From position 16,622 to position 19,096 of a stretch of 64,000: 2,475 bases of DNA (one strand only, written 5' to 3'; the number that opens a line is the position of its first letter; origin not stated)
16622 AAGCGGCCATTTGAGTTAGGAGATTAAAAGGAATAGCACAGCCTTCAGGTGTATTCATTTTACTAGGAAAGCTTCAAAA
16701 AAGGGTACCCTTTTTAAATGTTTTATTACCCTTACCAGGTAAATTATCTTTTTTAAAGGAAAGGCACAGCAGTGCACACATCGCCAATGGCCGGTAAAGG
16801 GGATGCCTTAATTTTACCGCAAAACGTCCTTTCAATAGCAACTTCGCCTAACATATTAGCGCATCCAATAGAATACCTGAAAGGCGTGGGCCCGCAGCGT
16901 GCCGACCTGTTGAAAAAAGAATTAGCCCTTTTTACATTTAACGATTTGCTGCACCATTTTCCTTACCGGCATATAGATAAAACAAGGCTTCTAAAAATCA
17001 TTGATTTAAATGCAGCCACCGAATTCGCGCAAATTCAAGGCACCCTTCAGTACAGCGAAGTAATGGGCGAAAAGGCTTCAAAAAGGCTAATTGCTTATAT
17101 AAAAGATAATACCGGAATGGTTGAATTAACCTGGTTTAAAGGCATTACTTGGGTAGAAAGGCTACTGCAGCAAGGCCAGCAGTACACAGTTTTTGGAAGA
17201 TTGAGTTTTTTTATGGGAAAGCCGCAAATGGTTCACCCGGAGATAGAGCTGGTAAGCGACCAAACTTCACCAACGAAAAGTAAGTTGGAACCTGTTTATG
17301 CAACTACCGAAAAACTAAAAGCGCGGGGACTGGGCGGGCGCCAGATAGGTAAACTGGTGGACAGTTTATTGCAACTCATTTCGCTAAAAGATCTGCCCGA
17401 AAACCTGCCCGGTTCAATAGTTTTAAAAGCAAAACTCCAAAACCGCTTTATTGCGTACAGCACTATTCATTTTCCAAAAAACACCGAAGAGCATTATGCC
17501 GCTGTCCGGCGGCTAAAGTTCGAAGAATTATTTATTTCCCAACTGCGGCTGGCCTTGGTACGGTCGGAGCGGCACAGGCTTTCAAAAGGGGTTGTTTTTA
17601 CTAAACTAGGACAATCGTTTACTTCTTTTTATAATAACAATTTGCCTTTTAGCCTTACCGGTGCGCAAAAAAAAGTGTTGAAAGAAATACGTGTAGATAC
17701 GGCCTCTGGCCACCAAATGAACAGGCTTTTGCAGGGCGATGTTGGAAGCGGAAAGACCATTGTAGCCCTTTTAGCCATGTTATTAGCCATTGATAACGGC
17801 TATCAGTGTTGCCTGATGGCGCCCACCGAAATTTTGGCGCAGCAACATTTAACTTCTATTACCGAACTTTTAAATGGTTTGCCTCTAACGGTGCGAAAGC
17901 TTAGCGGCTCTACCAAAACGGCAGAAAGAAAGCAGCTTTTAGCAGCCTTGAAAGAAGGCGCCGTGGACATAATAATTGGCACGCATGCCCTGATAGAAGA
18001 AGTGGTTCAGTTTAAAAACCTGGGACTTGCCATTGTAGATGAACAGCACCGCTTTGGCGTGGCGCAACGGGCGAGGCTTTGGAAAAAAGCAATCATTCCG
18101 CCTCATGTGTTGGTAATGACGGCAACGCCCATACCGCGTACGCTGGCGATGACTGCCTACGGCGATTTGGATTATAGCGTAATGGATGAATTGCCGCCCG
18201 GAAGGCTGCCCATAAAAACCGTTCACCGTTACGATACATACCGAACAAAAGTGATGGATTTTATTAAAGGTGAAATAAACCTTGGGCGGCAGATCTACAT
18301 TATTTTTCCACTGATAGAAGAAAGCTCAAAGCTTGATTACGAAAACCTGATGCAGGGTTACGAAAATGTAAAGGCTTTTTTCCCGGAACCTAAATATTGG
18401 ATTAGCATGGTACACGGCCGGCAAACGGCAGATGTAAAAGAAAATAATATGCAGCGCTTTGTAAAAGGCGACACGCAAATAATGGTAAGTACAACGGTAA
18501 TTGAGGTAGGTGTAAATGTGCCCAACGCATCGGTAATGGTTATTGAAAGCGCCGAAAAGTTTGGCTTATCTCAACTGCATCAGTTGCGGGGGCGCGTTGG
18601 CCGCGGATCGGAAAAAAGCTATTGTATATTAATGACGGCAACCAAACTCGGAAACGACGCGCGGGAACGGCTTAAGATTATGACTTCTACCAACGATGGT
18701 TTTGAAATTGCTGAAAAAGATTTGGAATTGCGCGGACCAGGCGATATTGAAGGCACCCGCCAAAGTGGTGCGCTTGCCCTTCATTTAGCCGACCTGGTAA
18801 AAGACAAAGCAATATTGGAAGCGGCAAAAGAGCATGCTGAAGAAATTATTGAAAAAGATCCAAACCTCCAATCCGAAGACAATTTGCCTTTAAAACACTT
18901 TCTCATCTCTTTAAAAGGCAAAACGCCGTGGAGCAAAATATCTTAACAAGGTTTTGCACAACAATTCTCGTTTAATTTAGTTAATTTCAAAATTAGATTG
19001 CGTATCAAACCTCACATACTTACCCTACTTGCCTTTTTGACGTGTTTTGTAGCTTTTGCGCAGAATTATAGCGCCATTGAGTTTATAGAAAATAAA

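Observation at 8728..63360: Abundant dispersed motif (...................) resembling an uptake sequence or chromosome-wide binding site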

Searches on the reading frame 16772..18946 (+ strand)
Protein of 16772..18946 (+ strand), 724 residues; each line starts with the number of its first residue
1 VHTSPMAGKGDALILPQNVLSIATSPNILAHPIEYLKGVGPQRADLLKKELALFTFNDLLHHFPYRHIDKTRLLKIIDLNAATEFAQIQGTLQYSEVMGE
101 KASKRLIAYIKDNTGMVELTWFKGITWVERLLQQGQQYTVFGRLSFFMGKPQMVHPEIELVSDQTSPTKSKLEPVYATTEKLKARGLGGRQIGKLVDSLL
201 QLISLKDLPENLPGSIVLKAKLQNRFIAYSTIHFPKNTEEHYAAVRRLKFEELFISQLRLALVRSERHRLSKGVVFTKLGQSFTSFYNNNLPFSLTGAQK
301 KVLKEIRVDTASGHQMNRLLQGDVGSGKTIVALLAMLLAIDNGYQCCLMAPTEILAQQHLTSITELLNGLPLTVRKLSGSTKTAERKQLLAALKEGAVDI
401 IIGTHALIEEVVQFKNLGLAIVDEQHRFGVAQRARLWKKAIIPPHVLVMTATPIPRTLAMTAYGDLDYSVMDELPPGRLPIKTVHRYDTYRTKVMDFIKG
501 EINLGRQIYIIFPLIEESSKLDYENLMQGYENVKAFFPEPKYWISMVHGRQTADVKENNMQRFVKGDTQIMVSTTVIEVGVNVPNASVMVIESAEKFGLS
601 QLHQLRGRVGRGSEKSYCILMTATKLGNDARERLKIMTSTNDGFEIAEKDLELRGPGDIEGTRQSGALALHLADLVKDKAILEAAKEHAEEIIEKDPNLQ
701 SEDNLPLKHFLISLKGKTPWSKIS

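Call 9: search_protein_families(library=pfam, proteins=[window:16772-18946:+])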
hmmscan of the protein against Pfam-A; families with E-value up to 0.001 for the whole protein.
window:16772-18946:+ (724 aa): 7 families
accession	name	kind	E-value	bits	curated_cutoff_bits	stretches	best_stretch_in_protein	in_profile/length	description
PF00270.35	DEAD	-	5.6e-27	94.9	26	1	298-459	3-165/167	DEAD/DEAH box helicase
PF19833.4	RecG_dom3_C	-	1.9e-22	79.6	26.8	1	640-724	1-87/87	ATP-dependent DNA helicase RecG, domain 3, C-terminal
PF00271.37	Helicase_C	-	7.5e-21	74.9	23.5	1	504-611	14-108/110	Helicase conserved C-terminal domain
PF17191.10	RecG_wedge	-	1.2e-15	57.9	23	1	32-185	1-149/162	RecG wedge domain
PF04851.21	ResIII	-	8.9e-12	45.7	22.5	1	295-453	4-162/164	Type III restriction enzyme, res subunit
PF01336.31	tRNA_anti-codon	-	2.1e-07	31.2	27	1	101-161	13-75/75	OB-fold nucleic acid binding domain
PF13604.12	AAA_30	-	0.00024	21.3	27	1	297-440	4-112/191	AAA domain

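Call 48: find_homologous_proteins(query=window:16772-18946:+, max_evalue=1e-100)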
Query window:16772-18946:+ (724 aa): 8000 proteins with E <= 1e-100 among 8000 candidates; the best 120 are listed.
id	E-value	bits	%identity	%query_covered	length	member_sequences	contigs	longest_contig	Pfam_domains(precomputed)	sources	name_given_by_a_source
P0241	0.0e+0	1367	91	92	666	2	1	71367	PF00270.36,PF17191.11,PF00271.38,PF01336.32,PF19833.5,PF04851.22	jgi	-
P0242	0.0e+0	1321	82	99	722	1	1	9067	PF00270.36,PF17191.11,PF00271.38,PF01336.32,PF19833.5,PF04851.22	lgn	-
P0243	0.0e+0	1286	80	98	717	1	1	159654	PF00270.36,PF00176.30,PF17191.11,PF00271.38,PF01336.32,PF19833.5,PF04851.22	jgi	jgi:ATP-dependent DNA helicase RecG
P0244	0.0e+0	1265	82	94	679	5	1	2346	PF00270.36,PF17191.11,PF00271.38,PF01336.32,PF19833.5,PF04851.22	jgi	jgi:ATP-dependent DNA helicase RecG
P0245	0.0e+0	1264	80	96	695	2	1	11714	PF00270.36,PF17191.11,PF00271.38,PF01336.32,PF19833.5,PF04851.22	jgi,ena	-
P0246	0.0e+0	1263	83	93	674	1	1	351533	PF00270.36,PF17191.11,PF00271.38,PF01336.32,PF19833.5,PF04851.22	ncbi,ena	-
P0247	0.0e+0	1262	78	98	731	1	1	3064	PF00270.36,PF17191.11,PF00271.38,PF01336.32,PF19833.5,PF04851.22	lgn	-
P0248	0.0e+0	1260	78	98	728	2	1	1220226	PF00270.36,PF17191.11,PF00271.38,PF01336.32,PF19833.5,PF04851.22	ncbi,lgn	-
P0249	0.0e+0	1255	77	97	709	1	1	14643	PF00270.36,PF17191.11,PF00271.38,PF01336.32,PF19833.5,PF04851.22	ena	-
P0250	0.0e+0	1253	77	98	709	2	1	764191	PF00270.36,PF17191.11,PF00271.38,PF01336.32,PF19833.5,PF04851.22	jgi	jgi:ATP-dependent DNA helicase RecG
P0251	0.0e+0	1251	77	98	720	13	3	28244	PF00270.36,PF17191.11,PF00271.38,PF01336.32,PF19833.5,PF04851.22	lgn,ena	-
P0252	0.0e+0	1246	78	97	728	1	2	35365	PF00270.36,PF17191.11,PF00271.38,PF01336.32,PF19833.5,PF04851.22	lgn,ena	-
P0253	0.0e+0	1246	77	98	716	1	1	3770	PF00270.36,PF17191.11,PF00271.38,PF01336.32,PF19833.5,PF04851.22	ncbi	-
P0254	0.0e+0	1242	76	98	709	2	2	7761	PF00270.36,PF17191.11,PF00271.38,PF01336.32,PF19833.5,PF04851.22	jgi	jgi:ATP-dependent DNA helicase RecG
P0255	0.0e+0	1239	76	98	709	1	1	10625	PF00270.36,PF17191.11,PF00271.38,PF01336.32,PF19833.5,PF04851.22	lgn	-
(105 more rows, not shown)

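Call 49: find_encoding_contigs(protein=P0241, flank=10000, max_places=2)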
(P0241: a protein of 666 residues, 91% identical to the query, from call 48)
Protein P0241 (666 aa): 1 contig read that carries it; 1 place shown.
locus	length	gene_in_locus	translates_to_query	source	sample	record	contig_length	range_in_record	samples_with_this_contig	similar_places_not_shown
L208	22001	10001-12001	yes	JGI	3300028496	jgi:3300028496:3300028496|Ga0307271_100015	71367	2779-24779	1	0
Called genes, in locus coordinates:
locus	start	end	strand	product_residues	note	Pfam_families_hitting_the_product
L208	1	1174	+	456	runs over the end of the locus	PF00361:Proton_antipo_M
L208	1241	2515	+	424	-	PF12704:MacB_PCD, PF02687:FtsX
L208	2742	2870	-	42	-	-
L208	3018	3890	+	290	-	PF01618:MotA_ExbB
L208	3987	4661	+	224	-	PF02472:ExbD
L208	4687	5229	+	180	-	PF02472:ExbD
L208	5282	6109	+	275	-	PF28545:1TM_TonB_rel, PF03544:TonB_C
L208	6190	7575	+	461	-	PF10396:TrmE_N, PF12631:MnmE_helical, PF03193:RsgA_GTPase (faint), PF00025:Arf (weak), PF00009:GTP_EFTU (faint), PF00350:Dynamin_N (faint), PF01926:MMR_HSR1, PF02421:FeoB_N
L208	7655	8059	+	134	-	PF00072:Response_reg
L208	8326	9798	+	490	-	PF00629:MAM (faint), PF13585:CHU_C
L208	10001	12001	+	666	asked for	PF17191:RecG_wedge (weak), PF01336:tRNA_anti-codon, PF00270:DEAD, PF04851:ResIII, PF00271:Helicase_C, PF19833:RecG_dom3_C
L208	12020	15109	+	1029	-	-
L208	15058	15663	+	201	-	PF00801:PKD, PF18911:PKD_4, PF13585:CHU_C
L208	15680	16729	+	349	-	PF11751:PorP_SprF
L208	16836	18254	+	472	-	PF01565:FAD_binding_4, PF02913:FAD-oxidase_C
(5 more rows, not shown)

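Call 50: find_encoding_contigs(protein=P0246, flank=10000, max_places=1)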
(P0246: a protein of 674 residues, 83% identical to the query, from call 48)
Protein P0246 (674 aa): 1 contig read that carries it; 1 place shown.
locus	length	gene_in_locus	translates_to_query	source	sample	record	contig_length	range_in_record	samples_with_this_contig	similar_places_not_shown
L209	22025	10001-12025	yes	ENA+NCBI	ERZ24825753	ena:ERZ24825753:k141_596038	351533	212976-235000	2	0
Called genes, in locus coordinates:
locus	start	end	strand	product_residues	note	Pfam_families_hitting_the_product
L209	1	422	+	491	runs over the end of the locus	PF00361:Proton_antipo_M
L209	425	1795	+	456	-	PF00361:Proton_antipo_M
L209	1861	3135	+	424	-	PF12704:MacB_PCD, PF02687:FtsX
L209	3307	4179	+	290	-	PF01618:MotA_ExbB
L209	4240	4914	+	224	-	PF02472:ExbD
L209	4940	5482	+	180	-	PF02472:ExbD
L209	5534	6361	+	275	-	PF28545:1TM_TonB_rel, PF03544:TonB_C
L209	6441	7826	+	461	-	PF10396:TrmE_N, PF00350:Dynamin_N (faint), PF12631:MnmE_helical, PF03193:RsgA_GTPase (faint), PF00009:GTP_EFTU (faint), PF00071:Ras (weak), PF01926:MMR_HSR1, PF02421:FeoB_N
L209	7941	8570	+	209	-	PF10543:ORF6N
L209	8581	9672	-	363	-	PF00953:Glycos_transf_4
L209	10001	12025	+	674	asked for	PF17191:RecG_wedge, PF01336:tRNA_anti-codon, PF00270:DEAD, PF04851:ResIII, PF00271:Helicase_C, PF19833:RecG_dom3_C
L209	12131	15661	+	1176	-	PF25778:DUF7948, PF06739:SBBP (faint), PF00801:PKD, PF18911:PKD_4, PF00801:PKD (weak), PF18911:PKD_4, PF00801:PKD (weak), PF13585:CHU_C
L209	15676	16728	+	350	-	PF11751:PorP_SprF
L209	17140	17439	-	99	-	-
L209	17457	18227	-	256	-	PF00082:Peptidase_S8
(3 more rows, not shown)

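Call 51: find_encoding_contigs(protein=P0242, flank=10000, max_places=1)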
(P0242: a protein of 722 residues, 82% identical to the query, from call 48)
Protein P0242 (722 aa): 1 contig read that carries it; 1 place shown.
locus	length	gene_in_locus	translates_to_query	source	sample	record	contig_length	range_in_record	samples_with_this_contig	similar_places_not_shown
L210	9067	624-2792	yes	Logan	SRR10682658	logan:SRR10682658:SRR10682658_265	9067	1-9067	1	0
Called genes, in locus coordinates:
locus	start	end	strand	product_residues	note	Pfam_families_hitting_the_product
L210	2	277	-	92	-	?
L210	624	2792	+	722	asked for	PF17191:RecG_wedge, PF01336:tRNA_anti-codon, PF00270:DEAD, PF04851:ResIII, PF00271:Helicase_C, PF19833:RecG_dom3_C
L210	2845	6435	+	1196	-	PF25778:DUF7948, PF06739:SBBP (faint), PF00801:PKD (weak), PF18911:PKD_4, PF00801:PKD, PF18911:PKD_4, PF00801:PKD (weak), PF13585:CHU_C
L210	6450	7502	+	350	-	PF11751:PorP_SprF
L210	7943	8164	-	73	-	PF11387:DUF2795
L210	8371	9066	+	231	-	PF00005:ABC_tran, PF02463:SMC_N (faint)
